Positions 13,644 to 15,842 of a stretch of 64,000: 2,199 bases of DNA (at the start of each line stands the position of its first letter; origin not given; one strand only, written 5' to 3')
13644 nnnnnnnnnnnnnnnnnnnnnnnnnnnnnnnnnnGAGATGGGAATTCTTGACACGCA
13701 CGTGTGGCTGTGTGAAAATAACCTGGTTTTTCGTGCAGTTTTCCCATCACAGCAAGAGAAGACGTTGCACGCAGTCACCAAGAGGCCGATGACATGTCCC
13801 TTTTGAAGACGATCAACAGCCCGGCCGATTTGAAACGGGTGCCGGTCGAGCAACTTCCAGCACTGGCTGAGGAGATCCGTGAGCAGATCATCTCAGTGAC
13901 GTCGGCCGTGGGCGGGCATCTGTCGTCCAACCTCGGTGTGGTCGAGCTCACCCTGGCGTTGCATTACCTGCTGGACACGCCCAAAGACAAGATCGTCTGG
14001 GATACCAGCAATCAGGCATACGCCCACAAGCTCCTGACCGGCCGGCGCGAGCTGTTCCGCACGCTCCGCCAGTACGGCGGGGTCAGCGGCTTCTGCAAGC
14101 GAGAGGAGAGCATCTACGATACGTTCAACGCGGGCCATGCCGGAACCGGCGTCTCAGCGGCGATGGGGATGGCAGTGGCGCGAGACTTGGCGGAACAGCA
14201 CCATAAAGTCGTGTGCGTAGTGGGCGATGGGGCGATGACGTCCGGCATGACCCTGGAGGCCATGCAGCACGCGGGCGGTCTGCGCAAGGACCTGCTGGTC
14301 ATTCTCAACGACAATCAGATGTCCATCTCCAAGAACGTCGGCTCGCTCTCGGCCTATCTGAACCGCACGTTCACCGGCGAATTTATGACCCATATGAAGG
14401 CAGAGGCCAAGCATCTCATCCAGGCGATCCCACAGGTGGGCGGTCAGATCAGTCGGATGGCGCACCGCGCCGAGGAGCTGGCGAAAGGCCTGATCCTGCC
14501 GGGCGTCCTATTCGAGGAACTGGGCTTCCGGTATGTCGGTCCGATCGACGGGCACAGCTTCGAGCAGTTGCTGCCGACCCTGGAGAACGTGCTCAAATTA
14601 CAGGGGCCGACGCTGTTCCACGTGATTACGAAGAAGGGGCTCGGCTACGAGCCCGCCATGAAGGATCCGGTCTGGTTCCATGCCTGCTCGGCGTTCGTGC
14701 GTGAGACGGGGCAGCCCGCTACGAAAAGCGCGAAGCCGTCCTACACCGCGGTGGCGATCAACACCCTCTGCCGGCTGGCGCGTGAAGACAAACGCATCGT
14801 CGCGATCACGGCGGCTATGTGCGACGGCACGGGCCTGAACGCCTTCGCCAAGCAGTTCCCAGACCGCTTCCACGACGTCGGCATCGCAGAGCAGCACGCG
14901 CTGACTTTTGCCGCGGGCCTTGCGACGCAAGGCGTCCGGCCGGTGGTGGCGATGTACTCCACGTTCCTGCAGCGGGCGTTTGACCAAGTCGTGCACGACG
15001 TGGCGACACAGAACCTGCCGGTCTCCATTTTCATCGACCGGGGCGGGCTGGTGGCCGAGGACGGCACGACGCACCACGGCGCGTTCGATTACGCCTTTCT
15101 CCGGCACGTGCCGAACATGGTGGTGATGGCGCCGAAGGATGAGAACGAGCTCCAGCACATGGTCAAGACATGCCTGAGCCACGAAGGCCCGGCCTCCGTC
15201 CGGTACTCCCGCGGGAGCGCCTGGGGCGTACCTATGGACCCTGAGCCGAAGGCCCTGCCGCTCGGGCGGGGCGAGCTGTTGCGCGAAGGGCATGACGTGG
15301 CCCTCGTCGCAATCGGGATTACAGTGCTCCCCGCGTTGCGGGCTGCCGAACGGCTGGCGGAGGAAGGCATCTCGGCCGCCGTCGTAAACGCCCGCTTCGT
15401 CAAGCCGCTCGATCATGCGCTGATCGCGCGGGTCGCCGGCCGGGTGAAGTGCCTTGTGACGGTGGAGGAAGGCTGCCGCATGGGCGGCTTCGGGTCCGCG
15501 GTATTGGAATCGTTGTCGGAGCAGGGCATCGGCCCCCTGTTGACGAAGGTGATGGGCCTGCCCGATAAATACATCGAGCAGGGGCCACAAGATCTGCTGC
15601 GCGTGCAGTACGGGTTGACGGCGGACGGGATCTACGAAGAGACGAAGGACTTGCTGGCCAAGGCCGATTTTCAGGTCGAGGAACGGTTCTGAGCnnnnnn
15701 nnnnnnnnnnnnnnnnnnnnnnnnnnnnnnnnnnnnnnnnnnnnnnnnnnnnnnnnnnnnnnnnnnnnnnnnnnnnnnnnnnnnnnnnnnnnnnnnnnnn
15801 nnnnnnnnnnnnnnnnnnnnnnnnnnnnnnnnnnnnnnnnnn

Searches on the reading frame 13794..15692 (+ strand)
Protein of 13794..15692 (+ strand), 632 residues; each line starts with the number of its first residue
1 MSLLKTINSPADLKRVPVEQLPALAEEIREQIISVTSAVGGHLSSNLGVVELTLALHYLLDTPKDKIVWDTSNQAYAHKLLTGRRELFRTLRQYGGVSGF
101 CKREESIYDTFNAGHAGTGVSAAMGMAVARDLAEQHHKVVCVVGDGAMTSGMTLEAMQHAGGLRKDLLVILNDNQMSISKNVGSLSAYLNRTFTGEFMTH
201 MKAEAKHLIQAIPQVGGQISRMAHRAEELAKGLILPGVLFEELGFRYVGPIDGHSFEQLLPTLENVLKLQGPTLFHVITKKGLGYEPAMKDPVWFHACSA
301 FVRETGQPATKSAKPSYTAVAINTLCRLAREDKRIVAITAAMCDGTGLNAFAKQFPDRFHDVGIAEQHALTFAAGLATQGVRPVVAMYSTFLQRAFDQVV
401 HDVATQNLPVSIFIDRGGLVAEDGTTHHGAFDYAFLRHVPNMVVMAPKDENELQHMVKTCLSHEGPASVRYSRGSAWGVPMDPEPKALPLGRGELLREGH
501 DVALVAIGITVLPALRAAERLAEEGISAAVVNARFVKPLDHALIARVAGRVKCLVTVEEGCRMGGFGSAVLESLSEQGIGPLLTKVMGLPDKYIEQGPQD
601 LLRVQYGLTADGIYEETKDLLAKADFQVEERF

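Call 7: search_protein_families(library=pfam, proteins=[window:13794-15692:+], max_evalue=0.001)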
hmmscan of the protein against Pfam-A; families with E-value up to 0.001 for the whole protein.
window:13794-15692:+ (632 aa): 6 families
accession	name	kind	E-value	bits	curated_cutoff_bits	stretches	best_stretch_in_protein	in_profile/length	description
PF13292.11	DXP_synthase_N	-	3.5e-115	384.5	21.2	1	4-279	1-274/274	1-deoxy-D-xylulose-5-phosphate synthase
PF02779.29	Transket_pyr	-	5.5e-47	160.1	27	1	315-474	3-170/174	Transketolase, pyrimidine binding domain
PF02780.25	Transketolase_C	-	1.2e-31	109.6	25.9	1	491-613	1-124/124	Transketolase, C-terminal domain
PF02775.26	TPP_enzyme_C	-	9.2e-09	35.7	21.9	1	102-210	16-118/151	Thiamine pyrophosphate enzyme, C-terminal TPP binding domain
PF00456.26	Transketolase_N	-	1.5e-05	24.6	22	1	112-183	110-192/334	Transketolase, thiamine diphosphate binding domain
PF00676.26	E1_dh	-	0.00099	18.6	22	0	102-180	91-167/300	Dehydrogenase E1 component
